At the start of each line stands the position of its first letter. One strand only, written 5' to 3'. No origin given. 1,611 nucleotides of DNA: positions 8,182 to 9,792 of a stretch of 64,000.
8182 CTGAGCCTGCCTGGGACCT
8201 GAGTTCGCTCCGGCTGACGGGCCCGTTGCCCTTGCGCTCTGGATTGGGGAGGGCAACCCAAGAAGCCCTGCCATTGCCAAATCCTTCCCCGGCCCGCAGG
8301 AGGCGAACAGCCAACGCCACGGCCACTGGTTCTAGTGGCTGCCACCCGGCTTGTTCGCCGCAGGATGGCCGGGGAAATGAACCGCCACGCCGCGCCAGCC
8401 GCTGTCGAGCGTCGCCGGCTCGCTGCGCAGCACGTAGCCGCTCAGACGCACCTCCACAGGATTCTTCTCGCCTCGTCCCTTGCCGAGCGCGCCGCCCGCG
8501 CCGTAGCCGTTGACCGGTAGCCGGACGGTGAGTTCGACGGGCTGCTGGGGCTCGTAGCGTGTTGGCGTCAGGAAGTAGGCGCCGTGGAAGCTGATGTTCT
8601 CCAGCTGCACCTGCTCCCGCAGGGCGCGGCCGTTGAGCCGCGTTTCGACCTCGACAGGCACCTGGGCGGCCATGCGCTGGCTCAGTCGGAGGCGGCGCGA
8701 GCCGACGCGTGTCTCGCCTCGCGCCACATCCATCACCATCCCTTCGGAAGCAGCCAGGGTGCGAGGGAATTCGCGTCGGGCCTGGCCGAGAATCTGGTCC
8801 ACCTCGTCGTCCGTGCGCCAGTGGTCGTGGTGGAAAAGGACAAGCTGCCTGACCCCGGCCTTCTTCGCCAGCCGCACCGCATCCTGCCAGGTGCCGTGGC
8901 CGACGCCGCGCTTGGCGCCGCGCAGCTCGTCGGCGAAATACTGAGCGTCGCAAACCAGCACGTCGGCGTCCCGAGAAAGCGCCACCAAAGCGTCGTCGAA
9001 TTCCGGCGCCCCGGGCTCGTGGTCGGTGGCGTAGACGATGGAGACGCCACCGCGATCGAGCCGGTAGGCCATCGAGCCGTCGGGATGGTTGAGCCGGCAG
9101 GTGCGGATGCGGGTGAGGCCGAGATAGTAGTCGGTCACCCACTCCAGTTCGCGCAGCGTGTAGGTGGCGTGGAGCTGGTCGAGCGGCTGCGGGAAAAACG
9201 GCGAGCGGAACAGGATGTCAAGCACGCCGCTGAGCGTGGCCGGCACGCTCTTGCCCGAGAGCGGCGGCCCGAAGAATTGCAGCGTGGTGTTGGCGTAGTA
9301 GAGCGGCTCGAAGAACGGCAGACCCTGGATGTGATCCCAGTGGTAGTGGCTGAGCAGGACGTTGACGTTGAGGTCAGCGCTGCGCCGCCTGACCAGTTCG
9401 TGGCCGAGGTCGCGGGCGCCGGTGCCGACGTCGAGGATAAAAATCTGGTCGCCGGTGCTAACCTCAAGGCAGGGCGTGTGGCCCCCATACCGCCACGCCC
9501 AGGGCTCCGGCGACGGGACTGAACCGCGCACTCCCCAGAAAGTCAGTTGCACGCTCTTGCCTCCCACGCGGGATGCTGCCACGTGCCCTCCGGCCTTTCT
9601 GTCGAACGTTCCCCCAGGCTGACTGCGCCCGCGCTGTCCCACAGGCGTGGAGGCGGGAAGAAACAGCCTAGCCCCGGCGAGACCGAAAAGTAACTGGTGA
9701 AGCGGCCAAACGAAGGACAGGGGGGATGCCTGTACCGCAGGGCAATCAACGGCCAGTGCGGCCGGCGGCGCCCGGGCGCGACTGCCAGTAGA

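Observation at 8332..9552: PhnP/RNase Z-like MBL-fold hydrolase fused to a PilZ domain (paralog 1), in an operon-like run with LuxR and VOC genes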

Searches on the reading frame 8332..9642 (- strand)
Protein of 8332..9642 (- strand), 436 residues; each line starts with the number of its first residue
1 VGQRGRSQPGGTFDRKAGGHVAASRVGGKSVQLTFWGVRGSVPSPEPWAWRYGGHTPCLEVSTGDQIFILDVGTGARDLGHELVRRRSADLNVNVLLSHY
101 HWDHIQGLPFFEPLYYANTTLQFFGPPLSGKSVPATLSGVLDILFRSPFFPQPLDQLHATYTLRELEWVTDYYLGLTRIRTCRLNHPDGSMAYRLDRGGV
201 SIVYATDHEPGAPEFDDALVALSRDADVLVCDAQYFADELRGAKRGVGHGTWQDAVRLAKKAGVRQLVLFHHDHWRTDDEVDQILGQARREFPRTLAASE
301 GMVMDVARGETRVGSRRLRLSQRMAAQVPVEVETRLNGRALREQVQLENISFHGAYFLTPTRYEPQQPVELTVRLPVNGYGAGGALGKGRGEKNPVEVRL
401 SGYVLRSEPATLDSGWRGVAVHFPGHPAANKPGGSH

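Call 3: search_protein_families(library=pfam, proteins=[window:8332-9642:-], max_evalue=0.01)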
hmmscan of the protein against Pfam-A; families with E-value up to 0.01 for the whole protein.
window:8332-9642:- (436 aa): 3 families
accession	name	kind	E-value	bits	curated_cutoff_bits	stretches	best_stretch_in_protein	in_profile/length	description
PF12706.13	Lactamase_B_2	-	1.5e-16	61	27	1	94-272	33-200/200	Beta-lactamase superfamily domain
PF07238.19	PilZ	-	8.8e-05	23.2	22.5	1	319-423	3-85/102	PilZ domain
PF00753.33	Lactamase_B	-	0.0024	18.3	22.7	1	56-111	6-63/196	Metallo-beta-lactamase superfamily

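Call 4: search_protein_families(library=ncbifam, proteins=[window:8332-9642:-], max_evalue=0.01)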
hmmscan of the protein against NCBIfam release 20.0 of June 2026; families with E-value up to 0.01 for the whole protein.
window:8332-9642:- (436 aa): 11 families
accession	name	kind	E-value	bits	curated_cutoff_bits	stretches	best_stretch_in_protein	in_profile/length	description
NF000801.0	PRK00055.1-3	equivalog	5.6e-20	71.6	252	2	193-307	198-304/307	ribonuclease Z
TIGR02651.1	RNase_Z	equivalog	1.2e-18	67.2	292.95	2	196-305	198-301/302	ribonuclease Z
NF041851.1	cyc_nuc_deg_phdiest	equivalog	2.3e-18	66.5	400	1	32-297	2-243/253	cyclic nucleotide-degrading phosphodiesterase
NF002558.0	PRK02126.1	subfamily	5.1e-14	52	315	1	198-297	241-337/345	ribonuclease Z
NF000805.0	PRK00055.2-3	equivalog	3.4e-09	36.4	416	1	217-300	213-293/307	ribonuclease Z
NF041257.1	GntH_guanitoxin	equivalog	1e-08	34.5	333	1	184-246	171-228/374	guanitoxin biosynthesis MBL fold metallo-hydrolase GntH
NF000800.0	PRK00055.1-1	equivalog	2.2e-08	33.5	398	1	217-305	217-304/305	ribonuclease Z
NF000804.0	PRK00055.2-1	equivalog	2.5e-07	30.1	402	1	217-305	213-298/306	ribonuclease Z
TIGR02649.1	true_RNase_BN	exception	6.4e-06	25.4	563.7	1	217-305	216-303/304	ribonuclease BN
NF000806.0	PRK00055.2-4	equivalog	3.5e-05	23.2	363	1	44-296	11-265/280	ribonuclease Z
TIGR03307.1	PhnP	equivalog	6.3e-05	22.5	272.25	1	60-129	41-102/249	phosphonate metabolism protein PhnP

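Call 5: search_solved_structures(query=window:8332-9552:-, max_evalue=0.01, show_alignments=2)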
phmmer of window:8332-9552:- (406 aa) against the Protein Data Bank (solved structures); distinct sequences matched with E-value up to 0.01: 6.
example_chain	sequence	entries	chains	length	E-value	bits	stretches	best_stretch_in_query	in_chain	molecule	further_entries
6kns_A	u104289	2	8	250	9e-10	41.2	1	33-251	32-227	Putative metal-dependent hydrolase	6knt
1y44_A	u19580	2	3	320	1.8e-07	33.6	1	182-281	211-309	Ribonuclease Z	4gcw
1zkp_A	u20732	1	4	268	2.1e-07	33.4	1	148-251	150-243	hypothetical protein BA1088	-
2fk6_A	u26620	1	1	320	3.5e-06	29.4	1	182-281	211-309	RIBONUCLEASE Z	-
2cbn_A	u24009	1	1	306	1.1e-05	27.8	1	187-274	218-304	RIBONUCLEASE Z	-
8gyg_A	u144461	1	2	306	0.0053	18.9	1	27-224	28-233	Arysulfatase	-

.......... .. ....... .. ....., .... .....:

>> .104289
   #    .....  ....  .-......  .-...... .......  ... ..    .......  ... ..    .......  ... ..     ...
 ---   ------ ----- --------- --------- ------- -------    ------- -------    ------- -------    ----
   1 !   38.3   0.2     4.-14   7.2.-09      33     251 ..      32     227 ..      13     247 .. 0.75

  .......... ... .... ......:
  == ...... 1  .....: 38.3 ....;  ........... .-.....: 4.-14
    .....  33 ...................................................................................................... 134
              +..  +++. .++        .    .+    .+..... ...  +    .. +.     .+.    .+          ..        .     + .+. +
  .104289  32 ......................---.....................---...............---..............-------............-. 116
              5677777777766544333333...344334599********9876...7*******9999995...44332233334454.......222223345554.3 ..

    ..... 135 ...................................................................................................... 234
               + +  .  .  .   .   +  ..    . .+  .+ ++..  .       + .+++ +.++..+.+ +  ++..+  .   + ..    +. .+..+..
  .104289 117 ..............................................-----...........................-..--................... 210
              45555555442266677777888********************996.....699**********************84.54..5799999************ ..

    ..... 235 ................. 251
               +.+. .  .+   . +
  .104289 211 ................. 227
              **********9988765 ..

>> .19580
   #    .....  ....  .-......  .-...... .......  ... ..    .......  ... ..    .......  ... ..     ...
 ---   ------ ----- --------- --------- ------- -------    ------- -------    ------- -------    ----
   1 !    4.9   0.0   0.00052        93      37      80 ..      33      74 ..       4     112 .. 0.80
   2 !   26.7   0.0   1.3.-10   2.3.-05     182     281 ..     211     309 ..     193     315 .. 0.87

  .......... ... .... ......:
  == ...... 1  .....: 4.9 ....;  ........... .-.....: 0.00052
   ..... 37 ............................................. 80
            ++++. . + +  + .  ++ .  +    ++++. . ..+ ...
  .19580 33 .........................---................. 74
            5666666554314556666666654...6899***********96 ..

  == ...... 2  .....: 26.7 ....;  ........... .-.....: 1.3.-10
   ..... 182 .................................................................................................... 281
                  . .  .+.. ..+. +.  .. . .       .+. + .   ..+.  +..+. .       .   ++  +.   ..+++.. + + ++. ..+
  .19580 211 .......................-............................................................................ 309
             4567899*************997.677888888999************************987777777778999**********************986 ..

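Call 8: find_homologous_proteins(query=window:8332-9552:-, max_evalue=0.00001)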
Query window:8332-9552:- (406 aa): 5984 proteins with E <= 0.00001 among 8000 candidates; the best 120 are listed.
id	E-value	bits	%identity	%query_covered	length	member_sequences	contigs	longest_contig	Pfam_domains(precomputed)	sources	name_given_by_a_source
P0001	8.4e-245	830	87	99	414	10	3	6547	PF12706.14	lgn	-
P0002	1.3e-192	658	70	98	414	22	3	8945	PF12706.14,PF00753.34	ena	-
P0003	8.8e-142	491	55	97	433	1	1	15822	PF12706.14,PF23023.2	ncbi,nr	ncbi:MAG: hypothetical protein HYY26_04420 [Acidobacteria bacterium]|nr:hypothetical protein [Acidob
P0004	1.2e-137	477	55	99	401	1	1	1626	PF12706.14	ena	-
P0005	1.2e-134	468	54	97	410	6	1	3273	PF12706.14,PF07238.20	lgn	-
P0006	1.8e-133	464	52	99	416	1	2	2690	PF12706.14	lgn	-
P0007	8.5e-132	458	53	100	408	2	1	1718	PF12706.14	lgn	-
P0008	7.9e-129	448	53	97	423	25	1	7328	PF12706.14,PF23023.2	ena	-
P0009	7.6e-128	445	53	97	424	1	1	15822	PF12706.14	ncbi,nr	ncbi:MAG: MBL fold metallo-hydrolase [Acidobacteria bacterium]|nr:MBL fold metallo-hydrolase [Acidob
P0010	7.9e-128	445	52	97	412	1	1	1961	PF12706.14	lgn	-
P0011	1.6e-127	444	51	97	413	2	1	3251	PF12706.14,PF07238.20,PF23023.2,PF00753.34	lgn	-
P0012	3.4e-127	443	52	98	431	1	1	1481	PF12706.14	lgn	-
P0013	3.6e-127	443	52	99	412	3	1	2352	PF12706.14,PF07238.20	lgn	-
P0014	2.3e-126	440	52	97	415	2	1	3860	PF12706.14,PF07238.20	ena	-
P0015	3.4e-126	440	51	100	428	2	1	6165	PF12706.14,PF23023.2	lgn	-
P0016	8.1e-126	438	50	99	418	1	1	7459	PF12706.14,PF07238.20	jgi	jgi:phosphoribosyl 1,2-cyclic phosphodiesterase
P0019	9.1e-119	415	48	100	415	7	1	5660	PF12706.14,PF23023.2,PF00753.34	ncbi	-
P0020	3.6e-117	410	48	97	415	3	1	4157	PF12706.14,PF07238.20,PF23023.2,PF00753.34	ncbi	-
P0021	5.1e-114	400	48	97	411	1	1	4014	PF12706.14,PF07238.20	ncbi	-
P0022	1.7e-111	391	47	97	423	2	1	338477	PF12706.14,PF23023.2,PF00753.34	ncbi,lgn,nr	ncbi:MAG TPA: MBL fold metallo-hydrolase [Candidatus Xenobia bacterium]|nr:MBL fold metallo-hydrolas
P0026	1.9e-106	375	47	97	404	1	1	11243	PF12706.14,PF07238.20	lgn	-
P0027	8.0e-105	369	44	97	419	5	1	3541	PF12706.14,PF07238.20,PF00753.34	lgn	-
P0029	3.6e-104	367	46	99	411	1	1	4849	PF12706.14,PF07238.20,PF00753.34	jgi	jgi:phosphoribosyl 1,2-cyclic phosphodiesterase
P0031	1.2e-97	346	54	70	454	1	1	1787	PF12706.14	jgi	jgi:phosphoribosyl 1,2-cyclic phosphodiesterase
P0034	4.2e-95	337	49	80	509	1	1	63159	PF12706.14,PF23023.2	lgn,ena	-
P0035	3.6e-92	328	44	97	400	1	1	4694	PF12706.14,PF07238.20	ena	-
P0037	1.5e-91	326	45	97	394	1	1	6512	PF12706.14,PF23023.2,PF00753.34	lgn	-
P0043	1.8e-87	312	53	70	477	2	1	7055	PF12706.14,PF07238.20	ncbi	-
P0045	9.4e-81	290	54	64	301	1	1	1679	PF12706.14,PF23023.2,PF00753.34,PF01746.27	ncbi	ncbi:MAG: MBL fold metallo-hydrolase, partial [Terriglobia bacterium]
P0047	4.0e-80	288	44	86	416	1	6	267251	PF12706.14,PF07238.20,PF23023.2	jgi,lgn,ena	jgi:phosphoribosyl 1,2-cyclic phosphodiesterase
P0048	2.4e-79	285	43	84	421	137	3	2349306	PF12706.14,PF07238.20,PF23023.2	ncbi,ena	-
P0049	2.9e-79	285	42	85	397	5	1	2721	PF12706.14,PF07238.20,PF23023.2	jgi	jgi:phosphoribosyl 1,2-cyclic phosphodiesterase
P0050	4.2e-79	285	43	86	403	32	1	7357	PF12706.14,PF07238.20,PF23023.2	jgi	jgi:phosphoribosyl 1,2-cyclic phosphodiesterase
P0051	6.2e-79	284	41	84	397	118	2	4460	PF12706.14,PF07238.20,PF23023.2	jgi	jgi:phosphoribosyl 1,2-cyclic phosphodiesterase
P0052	1.1e-78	283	40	99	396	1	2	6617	PF12706.14,PF07238.20,PF23023.2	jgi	jgi:phosphoribosyl 1,2-cyclic phosphodiesterase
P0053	2.4e-78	282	42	84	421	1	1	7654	PF12706.14,PF07238.20,PF23023.2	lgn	-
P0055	6.5e-78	281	42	89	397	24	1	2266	PF12706.14,PF07238.20,PF23023.2,PF00753.34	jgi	jgi:phosphoribosyl 1,2-cyclic phosphodiesterase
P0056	8.7e-78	280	42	86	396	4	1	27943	PF12706.14,PF07238.20,PF23023.2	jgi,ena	-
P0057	8.7e-78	280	43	86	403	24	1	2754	PF12706.14,PF07238.20,PF23023.2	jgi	jgi:phosphoribosyl 1,2-cyclic phosphodiesterase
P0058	1.3e-77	280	38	97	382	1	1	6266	PF12706.14,PF07238.20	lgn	-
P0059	2.1e-77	279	40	99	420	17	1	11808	PF12706.14,PF07238.20,PF23023.2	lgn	-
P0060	2.1e-77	279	41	84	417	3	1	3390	PF12706.14,PF07238.20,PF23023.2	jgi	jgi:phosphoribosyl 1,2-cyclic phosphodiesterase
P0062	2.4e-77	279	41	86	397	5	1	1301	PF12706.14,PF07238.20,PF23023.2,PF00753.34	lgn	-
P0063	2.9e-77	278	39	98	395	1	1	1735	PF12706.14,PF07238.20,PF23023.2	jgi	jgi:phosphoribosyl 1,2-cyclic phosphodiesterase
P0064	2.9e-77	278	41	86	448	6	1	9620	PF12706.14,PF07238.20,PF23023.2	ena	-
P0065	4.1e-77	278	43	84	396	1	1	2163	PF12706.14,PF07238.20,PF23023.2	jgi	jgi:phosphoribosyl 1,2-cyclic phosphodiesterase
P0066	5.3e-77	278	42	86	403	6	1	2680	PF12706.14,PF07238.20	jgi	jgi:phosphoribosyl 1,2-cyclic phosphodiesterase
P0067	5.8e-77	277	42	86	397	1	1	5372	PF12706.14,PF07238.20,PF23023.2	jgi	jgi:phosphoribosyl 1,2-cyclic phosphodiesterase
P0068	6.1e-77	277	42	84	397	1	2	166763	PF12706.14,PF07238.20,PF23023.2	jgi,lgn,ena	jgi:ribonuclease Z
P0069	7.0e-77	277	42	93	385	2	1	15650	PF12706.14,PF07238.20,PF23023.2,PF00753.34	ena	-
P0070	7.6e-77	277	43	84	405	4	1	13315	PF12706.14,PF07238.20,PF23023.2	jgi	-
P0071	9.1e-77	277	39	99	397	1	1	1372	PF12706.14,PF07238.20,PF23023.2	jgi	jgi:phosphoribosyl 1,2-cyclic phosphodiesterase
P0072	1.2e-76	276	42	93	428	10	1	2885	PF12706.14,PF07238.20,PF23023.2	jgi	-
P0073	1.3e-76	276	41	86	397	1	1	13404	PF12706.14,PF07238.20,PF23023.2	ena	-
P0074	1.5e-76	276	39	98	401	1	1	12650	PF12706.14,PF07238.20,PF23023.2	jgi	jgi:phosphoribosyl 1,2-cyclic phosphodiesterase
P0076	1.9e-76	276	41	98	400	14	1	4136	PF12706.14,PF07238.20,PF23023.2,PF00753.34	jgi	-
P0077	2.0e-76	276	42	86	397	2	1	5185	PF12706.14,PF07238.20,PF23023.2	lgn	-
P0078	2.0e-76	276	41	93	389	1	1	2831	PF12706.14,PF07238.20,PF23023.2,PF00753.34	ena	-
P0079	2.2e-76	276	42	86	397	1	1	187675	PF12706.14,PF07238.20,PF23023.2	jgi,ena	-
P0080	2.5e-76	275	41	84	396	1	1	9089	PF12706.14,PF07238.20,PF23023.2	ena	-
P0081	2.5e-76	275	39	99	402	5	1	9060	PF12706.14,PF07238.20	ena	-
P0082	3.0e-76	275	38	99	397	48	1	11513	PF12706.14,PF07238.20,PF23023.2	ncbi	-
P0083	3.2e-76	275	40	84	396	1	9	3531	PF12706.14,PF07238.20,PF23023.2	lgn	-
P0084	3.4e-76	275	40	94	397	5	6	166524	PF12706.14,PF07238.20,PF23023.2,PF00753.34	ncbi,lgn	ncbi:MAG: MBL fold metallo-hydrolase [Candidatus Acidiferrales bacterium]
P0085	3.8e-76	275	42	86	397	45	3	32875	PF12706.14,PF07238.20,PF23023.2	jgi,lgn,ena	jgi:phosphoribosyl 1,2-cyclic phosphodiesterase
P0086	3.9e-76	275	38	99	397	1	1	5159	PF12706.14,PF07238.20,PF23023.2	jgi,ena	-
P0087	5.0e-76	274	41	84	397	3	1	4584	PF12706.14,PF07238.20,PF23023.2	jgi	jgi:phosphoribosyl 1,2-cyclic phosphodiesterase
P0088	5.9e-76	274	40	99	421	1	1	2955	PF12706.14,PF07238.20,PF23023.2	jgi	jgi:phosphoribosyl 1,2-cyclic phosphodiesterase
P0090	6.2e-76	274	40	84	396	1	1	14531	PF12706.14,PF07238.20,PF23023.2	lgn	-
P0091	1.0e-75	273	40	98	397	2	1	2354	PF12706.14,PF07238.20,PF23023.2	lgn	-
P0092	1.0e-75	273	41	84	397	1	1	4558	PF12706.14,PF07238.20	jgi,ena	-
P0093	1.1e-75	273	43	81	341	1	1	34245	PF12706.14,PF23023.2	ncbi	ncbi:MAG: MBL fold metallo-hydrolase, partial [Candidatus Acidiferrales bacterium]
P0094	1.3e-75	273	41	87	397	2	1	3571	PF12706.14,PF07238.20,PF23023.2,PF00753.34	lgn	-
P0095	1.3e-75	273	42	84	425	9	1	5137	PF12706.14,PF07238.20,PF23023.2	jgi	jgi:phosphoribosyl 1,2-cyclic phosphodiesterase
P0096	1.4e-75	273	42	86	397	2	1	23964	PF12706.14,PF07238.20,PF23023.2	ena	-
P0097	1.5e-75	273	40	84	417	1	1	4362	PF12706.14,PF07238.20,PF23023.2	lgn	-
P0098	1.6e-75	273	40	86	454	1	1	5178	PF12706.14,PF07238.20,PF23023.2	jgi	jgi:phosphoribosyl 1,2-cyclic phosphodiesterase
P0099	2.5e-75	272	41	85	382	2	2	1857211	PF12706.14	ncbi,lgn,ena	-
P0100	3.4e-75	272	41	84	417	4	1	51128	PF12706.14,PF07238.20,PF23023.2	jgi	jgi:phosphoribosyl 1,2-cyclic phosphodiesterase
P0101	3.5e-75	272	41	86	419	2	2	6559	PF12706.14,PF07238.20,PF23023.2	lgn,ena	-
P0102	3.5e-75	272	41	84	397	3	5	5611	PF12706.14,PF07238.20,PF23023.2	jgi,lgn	jgi:phosphoribosyl 1,2-cyclic phosphodiesterase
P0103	3.5e-75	272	40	84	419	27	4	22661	PF12706.14,PF07238.20,PF23023.2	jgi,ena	jgi:phosphoribosyl 1,2-cyclic phosphodiesterase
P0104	4.0e-75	271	38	98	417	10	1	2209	PF12706.14,PF07238.20,PF23023.2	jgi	-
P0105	4.2e-75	271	40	93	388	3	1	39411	PF12706.14,PF07238.20,PF23023.2,PF00753.34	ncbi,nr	ncbi:MAG: PilZ domain-containing protein [Acidobacteriia bacterium]|nr:PilZ domain-containing protei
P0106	4.4e-75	271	41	84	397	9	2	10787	PF12706.14,PF07238.20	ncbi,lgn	ncbi:MAG: MBL fold metallo-hydrolase [Candidatus Acidiferrales bacterium]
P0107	4.6e-75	271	42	84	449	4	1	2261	PF12706.14,PF23023.2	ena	-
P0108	4.7e-75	271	41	86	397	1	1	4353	PF12706.14,PF07238.20,PF23023.2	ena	-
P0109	5.1e-75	271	39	99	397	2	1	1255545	PF12706.14,PF07238.20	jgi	jgi:phosphoribosyl 1,2-cyclic phosphodiesterase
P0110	5.2e-75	271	39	96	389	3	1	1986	PF12706.14,PF23023.2,PF00753.34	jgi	jgi:phosphoribosyl 1,2-cyclic phosphodiesterase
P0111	5.6e-75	271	40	84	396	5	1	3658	PF12706.14,PF07238.20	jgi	jgi:phosphoribosyl 1,2-cyclic phosphodiesterase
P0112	6.4e-75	271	40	84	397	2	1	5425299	PF12706.14,PF07238.20,PF23023.2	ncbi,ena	-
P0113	6.5e-75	271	41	97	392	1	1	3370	PF12706.14,PF07238.20,PF23023.2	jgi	jgi:phosphoribosyl 1,2-cyclic phosphodiesterase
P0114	6.6e-75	271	39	99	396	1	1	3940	PF12706.14,PF07238.20,PF23023.2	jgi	jgi:phosphoribosyl 1,2-cyclic phosphodiesterase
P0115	6.6e-75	271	43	84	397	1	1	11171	PF12706.14,PF07238.20,PF23023.2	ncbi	-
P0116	6.9e-75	271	42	86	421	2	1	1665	PF12706.14,PF07238.20,PF23023.2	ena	-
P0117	8.2e-75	270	40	84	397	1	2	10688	PF12706.14,PF07238.20,PF23023.2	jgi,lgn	jgi:phosphoribosyl 1,2-cyclic phosphodiesterase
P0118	8.9e-75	270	40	85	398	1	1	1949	PF12706.14,PF07238.20,PF23023.2,PF00753.34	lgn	-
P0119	9.0e-75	270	43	84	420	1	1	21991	PF12706.14,PF07238.20,PF23023.2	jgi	jgi:phosphoribosyl 1,2-cyclic phosphodiesterase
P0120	9.9e-75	270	40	97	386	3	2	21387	PF12706.14,PF07238.20,PF23023.2,PF00753.34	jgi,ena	-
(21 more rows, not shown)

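Call 9: search_protein_families(library=pfam, proteins=[P0048, P0112, P0003, P0022], max_evalue=0.01)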
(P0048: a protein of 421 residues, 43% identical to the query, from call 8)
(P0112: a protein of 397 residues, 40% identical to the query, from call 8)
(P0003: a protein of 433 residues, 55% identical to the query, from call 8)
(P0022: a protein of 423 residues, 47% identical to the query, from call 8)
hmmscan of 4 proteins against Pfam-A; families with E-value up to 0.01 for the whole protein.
P0048 (421 aa): 3 families
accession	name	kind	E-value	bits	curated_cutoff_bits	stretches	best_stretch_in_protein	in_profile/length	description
PF12706.13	Lactamase_B_2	-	2.5e-17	63.6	27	1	67-272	2-200/200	Beta-lactamase superfamily domain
PF07238.19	PilZ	-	4.4e-07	30.6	22.5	1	324-415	4-89/102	PilZ domain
PF00753.33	Lactamase_B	-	0.0005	20.5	22.7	1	63-112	13-63/196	Metallo-beta-lactamase superfamily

P0112 (397 aa): 3 families
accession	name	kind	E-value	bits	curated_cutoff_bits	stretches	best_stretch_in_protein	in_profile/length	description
PF12706.13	Lactamase_B_2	-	8.6e-20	71.6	27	1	42-248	1-200/200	Beta-lactamase superfamily domain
PF07238.19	PilZ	-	6.2e-09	36.6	22.5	1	300-388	6-87/102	PilZ domain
PF00753.33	Lactamase_B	-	0.0002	21.8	22.7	1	40-88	14-63/196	Metallo-beta-lactamase superfamily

P0003 (433 aa): 3 families
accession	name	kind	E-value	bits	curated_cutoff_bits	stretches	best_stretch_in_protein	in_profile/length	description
PF12706.13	Lactamase_B_2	-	1.1e-17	64.8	27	1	40-242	5-200/200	Beta-lactamase superfamily domain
PF00753.33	Lactamase_B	-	0.00055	20.4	22.7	1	23-83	3-64/196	Metallo-beta-lactamase superfamily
PF01261.30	AP_endonuc_2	-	0.0046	17.1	31.1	1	219-279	67-127/249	Xylose isomerase-like TIM barrel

P0022 (423 aa): 3 families
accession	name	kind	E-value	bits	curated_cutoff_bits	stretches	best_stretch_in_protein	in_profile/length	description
PF12706.13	Lactamase_B_2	-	6.6e-22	78.5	27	1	38-249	3-200/200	Beta-lactamase superfamily domain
PF00753.33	Lactamase_B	-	3.9e-09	37.2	22.7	1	23-246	3-194/196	Metallo-beta-lactamase superfamily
PF07238.19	PilZ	-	6.9e-05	23.6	22.5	1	296-395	3-82/102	PilZ domain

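Call 12: search_protein_families(library=pfam, proteins=[P0048, window:8332-9552:-], max_evalue=10)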
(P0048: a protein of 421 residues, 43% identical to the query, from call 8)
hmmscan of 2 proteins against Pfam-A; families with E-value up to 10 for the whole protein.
P0048 (421 aa): 3 families
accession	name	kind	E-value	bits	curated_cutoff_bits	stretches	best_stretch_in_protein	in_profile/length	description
PF12706.13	Lactamase_B_2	-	2.5e-17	63.6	27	1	67-272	2-200/200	Beta-lactamase superfamily domain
PF07238.19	PilZ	-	4.4e-07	30.6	22.5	1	324-415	4-89/102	PilZ domain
PF00753.33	Lactamase_B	-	0.0005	20.5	22.7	1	63-112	13-63/196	Metallo-beta-lactamase superfamily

window:8332-9552:- (406 aa): 3 families
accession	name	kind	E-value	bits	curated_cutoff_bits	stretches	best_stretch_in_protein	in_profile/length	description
PF12706.13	Lactamase_B_2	-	1.3e-16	61.3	27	1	64-242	33-200/200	Beta-lactamase superfamily domain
PF07238.19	PilZ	-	7.7e-05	23.4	22.5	1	289-393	3-85/102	PilZ domain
PF00753.33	Lactamase_B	-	0.0021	18.4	22.7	1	25-81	5-63/196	Metallo-beta-lactamase superfamily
